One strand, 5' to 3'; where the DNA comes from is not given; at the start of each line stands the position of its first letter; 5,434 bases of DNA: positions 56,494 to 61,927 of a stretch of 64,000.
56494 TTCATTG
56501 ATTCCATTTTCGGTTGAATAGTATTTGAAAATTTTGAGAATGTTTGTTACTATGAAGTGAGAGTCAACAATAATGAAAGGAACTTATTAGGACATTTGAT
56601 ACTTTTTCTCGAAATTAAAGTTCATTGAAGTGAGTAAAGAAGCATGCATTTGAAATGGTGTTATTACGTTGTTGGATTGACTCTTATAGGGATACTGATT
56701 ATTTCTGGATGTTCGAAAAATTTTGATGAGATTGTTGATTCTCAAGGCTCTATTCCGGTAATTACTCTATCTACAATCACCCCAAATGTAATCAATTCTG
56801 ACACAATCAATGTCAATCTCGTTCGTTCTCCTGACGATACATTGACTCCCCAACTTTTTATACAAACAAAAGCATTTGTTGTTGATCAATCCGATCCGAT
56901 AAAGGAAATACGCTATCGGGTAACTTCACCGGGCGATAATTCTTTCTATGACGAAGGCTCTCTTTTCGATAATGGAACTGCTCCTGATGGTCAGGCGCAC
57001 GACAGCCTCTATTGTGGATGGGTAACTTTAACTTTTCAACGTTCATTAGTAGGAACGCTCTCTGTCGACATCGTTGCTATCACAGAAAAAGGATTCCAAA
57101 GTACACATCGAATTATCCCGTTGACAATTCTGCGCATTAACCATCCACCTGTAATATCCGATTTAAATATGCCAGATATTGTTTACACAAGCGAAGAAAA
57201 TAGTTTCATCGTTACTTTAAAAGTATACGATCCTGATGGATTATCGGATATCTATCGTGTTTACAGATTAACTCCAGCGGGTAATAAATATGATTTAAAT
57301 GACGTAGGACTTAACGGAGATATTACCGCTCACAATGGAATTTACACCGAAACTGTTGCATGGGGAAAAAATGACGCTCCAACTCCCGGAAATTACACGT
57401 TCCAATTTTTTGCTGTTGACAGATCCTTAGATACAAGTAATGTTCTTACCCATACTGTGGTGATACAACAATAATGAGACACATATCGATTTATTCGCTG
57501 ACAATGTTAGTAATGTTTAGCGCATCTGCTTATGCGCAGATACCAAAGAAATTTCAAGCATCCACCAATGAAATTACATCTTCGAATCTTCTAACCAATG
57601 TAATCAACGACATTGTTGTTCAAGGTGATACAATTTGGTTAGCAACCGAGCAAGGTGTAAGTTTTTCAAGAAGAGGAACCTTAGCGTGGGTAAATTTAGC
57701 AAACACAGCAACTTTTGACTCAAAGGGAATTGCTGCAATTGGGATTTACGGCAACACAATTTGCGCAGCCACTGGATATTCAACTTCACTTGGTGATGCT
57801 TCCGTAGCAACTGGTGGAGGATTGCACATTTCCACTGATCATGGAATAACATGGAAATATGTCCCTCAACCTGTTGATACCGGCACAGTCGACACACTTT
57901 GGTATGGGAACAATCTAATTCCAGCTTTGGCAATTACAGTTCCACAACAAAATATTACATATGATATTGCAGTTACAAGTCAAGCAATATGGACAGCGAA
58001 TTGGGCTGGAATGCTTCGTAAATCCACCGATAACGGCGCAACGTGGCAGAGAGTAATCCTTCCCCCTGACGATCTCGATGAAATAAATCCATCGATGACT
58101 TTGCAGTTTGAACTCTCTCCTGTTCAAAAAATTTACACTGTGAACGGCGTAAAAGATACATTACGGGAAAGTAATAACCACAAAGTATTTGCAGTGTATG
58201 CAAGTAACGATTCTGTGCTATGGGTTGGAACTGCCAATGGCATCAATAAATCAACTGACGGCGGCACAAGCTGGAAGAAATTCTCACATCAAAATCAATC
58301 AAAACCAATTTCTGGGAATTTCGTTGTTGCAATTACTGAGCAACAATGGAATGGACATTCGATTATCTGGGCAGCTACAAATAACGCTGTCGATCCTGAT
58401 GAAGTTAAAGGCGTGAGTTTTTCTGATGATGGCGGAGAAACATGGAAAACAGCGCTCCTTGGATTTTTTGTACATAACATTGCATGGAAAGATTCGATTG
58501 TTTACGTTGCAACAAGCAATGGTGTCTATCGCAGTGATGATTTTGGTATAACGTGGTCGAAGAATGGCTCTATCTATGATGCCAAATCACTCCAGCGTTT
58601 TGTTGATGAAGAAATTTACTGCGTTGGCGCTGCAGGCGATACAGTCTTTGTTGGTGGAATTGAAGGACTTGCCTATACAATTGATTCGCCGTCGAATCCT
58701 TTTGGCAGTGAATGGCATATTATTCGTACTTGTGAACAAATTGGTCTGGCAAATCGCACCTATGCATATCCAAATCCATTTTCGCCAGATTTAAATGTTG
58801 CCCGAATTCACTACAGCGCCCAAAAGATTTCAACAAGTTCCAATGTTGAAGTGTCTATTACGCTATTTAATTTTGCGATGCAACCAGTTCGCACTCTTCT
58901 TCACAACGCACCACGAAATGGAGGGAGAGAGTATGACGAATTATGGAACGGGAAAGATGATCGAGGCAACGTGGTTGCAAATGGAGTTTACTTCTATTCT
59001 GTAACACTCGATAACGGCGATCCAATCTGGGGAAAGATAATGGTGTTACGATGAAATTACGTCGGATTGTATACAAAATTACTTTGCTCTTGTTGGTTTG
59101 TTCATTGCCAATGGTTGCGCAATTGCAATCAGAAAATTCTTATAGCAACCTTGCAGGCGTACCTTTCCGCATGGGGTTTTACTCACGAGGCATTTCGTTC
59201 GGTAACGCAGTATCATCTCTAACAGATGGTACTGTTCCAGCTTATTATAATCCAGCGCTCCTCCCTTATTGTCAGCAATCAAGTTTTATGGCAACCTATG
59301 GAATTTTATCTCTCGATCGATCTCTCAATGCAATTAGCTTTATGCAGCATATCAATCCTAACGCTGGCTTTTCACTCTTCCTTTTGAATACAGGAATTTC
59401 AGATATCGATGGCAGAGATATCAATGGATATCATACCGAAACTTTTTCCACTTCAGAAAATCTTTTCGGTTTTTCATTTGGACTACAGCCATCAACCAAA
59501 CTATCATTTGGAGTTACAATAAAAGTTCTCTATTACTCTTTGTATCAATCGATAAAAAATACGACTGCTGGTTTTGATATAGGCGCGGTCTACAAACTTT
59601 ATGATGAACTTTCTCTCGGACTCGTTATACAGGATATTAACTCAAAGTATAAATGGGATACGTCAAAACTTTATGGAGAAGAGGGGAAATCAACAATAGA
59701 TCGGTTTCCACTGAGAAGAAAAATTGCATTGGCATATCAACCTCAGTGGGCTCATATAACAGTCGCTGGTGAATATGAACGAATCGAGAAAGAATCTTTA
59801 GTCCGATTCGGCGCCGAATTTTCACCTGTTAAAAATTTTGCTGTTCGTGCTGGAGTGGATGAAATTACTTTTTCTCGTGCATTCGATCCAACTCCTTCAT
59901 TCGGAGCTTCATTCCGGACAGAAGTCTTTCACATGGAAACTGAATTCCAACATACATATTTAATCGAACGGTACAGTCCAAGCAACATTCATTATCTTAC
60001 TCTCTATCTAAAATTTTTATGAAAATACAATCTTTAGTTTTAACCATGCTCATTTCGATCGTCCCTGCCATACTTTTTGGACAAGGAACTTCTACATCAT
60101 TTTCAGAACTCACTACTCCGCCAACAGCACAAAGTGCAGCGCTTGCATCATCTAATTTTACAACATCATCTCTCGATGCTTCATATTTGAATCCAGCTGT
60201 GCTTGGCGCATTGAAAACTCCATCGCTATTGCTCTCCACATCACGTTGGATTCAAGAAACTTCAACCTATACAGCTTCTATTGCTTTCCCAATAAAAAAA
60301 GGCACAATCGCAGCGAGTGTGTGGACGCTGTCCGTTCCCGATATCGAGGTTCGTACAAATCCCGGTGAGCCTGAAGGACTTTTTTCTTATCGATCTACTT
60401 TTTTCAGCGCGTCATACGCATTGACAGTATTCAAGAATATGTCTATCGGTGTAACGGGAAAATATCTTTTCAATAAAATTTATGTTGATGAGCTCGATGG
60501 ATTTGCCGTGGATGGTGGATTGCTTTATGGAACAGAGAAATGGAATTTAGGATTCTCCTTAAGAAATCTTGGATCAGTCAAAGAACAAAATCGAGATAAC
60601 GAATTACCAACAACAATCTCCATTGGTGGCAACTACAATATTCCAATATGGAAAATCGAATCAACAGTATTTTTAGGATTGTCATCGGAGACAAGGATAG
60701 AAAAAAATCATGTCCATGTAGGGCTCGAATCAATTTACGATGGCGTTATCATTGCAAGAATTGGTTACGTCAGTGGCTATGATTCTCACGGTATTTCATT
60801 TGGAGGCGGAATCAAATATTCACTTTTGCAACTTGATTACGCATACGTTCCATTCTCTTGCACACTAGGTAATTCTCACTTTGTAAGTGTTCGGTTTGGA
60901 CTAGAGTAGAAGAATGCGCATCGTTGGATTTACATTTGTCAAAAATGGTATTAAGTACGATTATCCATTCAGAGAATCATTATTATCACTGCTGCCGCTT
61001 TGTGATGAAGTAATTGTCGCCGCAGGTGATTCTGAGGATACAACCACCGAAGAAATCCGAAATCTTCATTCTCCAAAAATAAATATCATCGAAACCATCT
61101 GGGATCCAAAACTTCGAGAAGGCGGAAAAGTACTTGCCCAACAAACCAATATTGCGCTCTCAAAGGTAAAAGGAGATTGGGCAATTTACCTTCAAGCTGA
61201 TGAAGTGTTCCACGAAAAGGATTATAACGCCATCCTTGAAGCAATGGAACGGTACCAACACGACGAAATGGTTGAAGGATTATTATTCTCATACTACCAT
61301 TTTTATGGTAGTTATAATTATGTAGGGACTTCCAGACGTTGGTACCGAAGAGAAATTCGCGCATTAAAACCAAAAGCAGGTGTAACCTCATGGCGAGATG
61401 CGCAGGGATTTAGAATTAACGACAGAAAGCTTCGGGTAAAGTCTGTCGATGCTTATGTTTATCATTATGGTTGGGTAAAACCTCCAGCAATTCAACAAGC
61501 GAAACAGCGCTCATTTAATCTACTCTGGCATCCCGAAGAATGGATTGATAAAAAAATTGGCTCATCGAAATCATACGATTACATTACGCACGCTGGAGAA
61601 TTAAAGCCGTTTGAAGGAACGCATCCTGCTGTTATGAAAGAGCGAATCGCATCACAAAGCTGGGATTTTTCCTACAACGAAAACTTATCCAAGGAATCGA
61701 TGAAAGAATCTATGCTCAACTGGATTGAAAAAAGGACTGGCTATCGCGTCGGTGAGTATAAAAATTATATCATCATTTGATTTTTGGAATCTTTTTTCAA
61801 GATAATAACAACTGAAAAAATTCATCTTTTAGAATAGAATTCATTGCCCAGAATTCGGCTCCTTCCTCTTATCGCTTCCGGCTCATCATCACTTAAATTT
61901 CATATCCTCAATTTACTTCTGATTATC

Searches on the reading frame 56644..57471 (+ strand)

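Call 59: search_protein_families(library=pfam, proteins=[window:56644-57471:+], max_evalue=0.000001)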
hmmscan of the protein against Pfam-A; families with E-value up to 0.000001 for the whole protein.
window:56644-57471:+ (276 aa): 0 families

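Call 61: search_protein_families(library=ncbifam, proteins=[window:56644-57471:+], max_evalue=0.001)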
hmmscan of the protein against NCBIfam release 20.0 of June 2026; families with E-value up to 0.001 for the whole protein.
window:56644-57471:+ (276 aa): 1 family
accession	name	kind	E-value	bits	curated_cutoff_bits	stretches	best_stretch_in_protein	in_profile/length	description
NF041940.1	choice_anch_X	domain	7.8e-06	25.5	25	0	106-128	2-24/37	choice-of-anchor X domain-containing protein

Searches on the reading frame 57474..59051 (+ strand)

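Call 59: search_protein_families(library=pfam, proteins=[window:57474-59051:+], max_evalue=0.000001)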
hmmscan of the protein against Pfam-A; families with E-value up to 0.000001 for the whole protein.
window:57474-59051:+ (526 aa): 2 families
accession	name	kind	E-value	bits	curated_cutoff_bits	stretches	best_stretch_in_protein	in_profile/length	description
PF02012.26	BNR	-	9.4e-11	40.5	27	0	352-363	1-12/12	BNR/Asp-box repeat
PF15902.12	Sortilin-Vps10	-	2.4e-07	30.3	33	0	226-340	16-123/446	Sortilin, neurotensin receptor 3,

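Call 61: search_protein_families(library=ncbifam, proteins=[window:57474-59051:+], max_evalue=0.001)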
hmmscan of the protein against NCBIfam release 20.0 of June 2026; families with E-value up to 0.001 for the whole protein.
window:57474-59051:+ (526 aa): 2 families
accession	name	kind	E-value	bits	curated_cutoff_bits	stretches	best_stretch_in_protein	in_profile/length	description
NF045728.1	glycosyl_F510_1955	equivalog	6.2e-18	65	175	2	311-373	114-182/246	F510_1955 family glycosylhydrolase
NF033707.1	T9SS_sortase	equivalog_domain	1e-06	26.7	420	1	427-513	997-1078/1095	type IX secretion system sortase PorU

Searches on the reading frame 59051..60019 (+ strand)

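Call 59: search_protein_families(library=pfam, proteins=[window:59051-60019:+], max_evalue=0.000001)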
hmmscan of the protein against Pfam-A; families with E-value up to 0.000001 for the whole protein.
window:59051-60019:+ (323 aa): 0 families

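Call 61: search_protein_families(library=ncbifam, proteins=[window:59051-60019:+], max_evalue=0.001)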
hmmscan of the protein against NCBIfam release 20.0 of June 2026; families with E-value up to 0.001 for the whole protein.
window:59051-60019:+ (323 aa): 4 families
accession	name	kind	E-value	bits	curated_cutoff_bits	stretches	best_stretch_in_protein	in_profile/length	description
NF033709.1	PorV_fam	subfamily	1.1e-21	77.8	90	1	45-320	13-324/326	PorV/PorQ family protein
NF033711.1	T9SS_PorQ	equivalog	2.7e-12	46.4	220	1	10-198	6-189/335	type IX secretion system protein PorQ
NF052325.1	PorVQ2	equivalog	3.6e-10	39.3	325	1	15-202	9-205/354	putative type IX sorting system protein PorV2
NF033710.1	T9SS_OM_PorV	equivalog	6.2e-08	32.2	250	1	17-205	7-213/367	type IX secretion system outer membrane channel protein PorV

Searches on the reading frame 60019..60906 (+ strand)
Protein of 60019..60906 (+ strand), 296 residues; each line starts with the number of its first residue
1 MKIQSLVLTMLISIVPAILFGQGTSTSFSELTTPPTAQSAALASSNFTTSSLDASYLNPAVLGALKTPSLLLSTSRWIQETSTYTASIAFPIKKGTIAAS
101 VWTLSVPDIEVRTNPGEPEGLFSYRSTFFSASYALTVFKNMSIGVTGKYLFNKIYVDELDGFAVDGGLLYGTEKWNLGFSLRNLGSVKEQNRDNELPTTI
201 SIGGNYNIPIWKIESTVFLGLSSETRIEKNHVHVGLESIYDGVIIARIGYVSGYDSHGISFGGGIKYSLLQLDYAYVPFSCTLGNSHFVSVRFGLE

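Call 59: search_protein_families(library=pfam, proteins=[window:60019-60906:+], max_evalue=0.000001)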
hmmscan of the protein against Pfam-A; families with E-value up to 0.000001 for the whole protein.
window:60019-60906:+ (296 aa): 1 family
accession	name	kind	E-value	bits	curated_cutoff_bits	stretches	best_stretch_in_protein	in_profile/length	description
PF11751.14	PorP_SprF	-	1.5e-07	31.6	22.3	0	148-276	123-252/273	Type IX secretion system membrane protein PorP/SprF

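Call 61: search_protein_families(library=ncbifam, proteins=[window:60019-60906:+], max_evalue=0.001)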
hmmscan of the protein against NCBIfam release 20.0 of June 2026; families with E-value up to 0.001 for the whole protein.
window:60019-60906:+ (296 aa): 5 families
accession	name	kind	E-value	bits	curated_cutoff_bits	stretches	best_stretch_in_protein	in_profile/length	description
NF033709.1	PorV_fam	subfamily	3.4e-37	128.8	90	1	26-294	2-325/326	PorV/PorQ family protein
NF033711.1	T9SS_PorQ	equivalog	5.3e-23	81.6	220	1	7-204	4-209/335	type IX secretion system protein PorQ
NF033710.1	T9SS_OM_PorV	equivalog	4.4e-12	45.9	250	1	26-211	24-234/367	type IX secretion system outer membrane channel protein PorV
NF052325.1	PorVQ2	equivalog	2e-07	30.3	325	1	49-216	49-231/354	putative type IX sorting system protein PorV2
TIGR03519.1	T9SS_PorP_fam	subfamily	9.4e-07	28.6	90.55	1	41-276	20-269/292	PorP/SprF family type IX secretion system membrane protein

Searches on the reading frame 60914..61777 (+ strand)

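Call 59: search_protein_families(library=pfam, proteins=[window:60914-61777:+], max_evalue=0.000001)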
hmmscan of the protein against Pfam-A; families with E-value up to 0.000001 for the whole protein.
window:60914-61777:+ (288 aa): 1 family
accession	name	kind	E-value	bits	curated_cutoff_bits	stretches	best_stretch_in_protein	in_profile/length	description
PF00535.33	Glycos_transf_2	-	3.6e-08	33.9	23.3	1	21-155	18-149/168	Glycosyl transferase family 2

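Call 61: search_protein_families(library=ncbifam, proteins=[window:60914-61777:+], max_evalue=0.001)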
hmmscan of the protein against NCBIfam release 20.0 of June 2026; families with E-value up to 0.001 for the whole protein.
window:60914-61777:+ (288 aa): 1 family
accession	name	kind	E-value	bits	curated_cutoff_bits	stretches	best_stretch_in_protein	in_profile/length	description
TIGR04283.1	glyco_like_mftF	equivalog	0.00017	21.2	182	1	28-116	26-102/221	TIGR04283 family arsenosugar biosynthesis glycosyltransferase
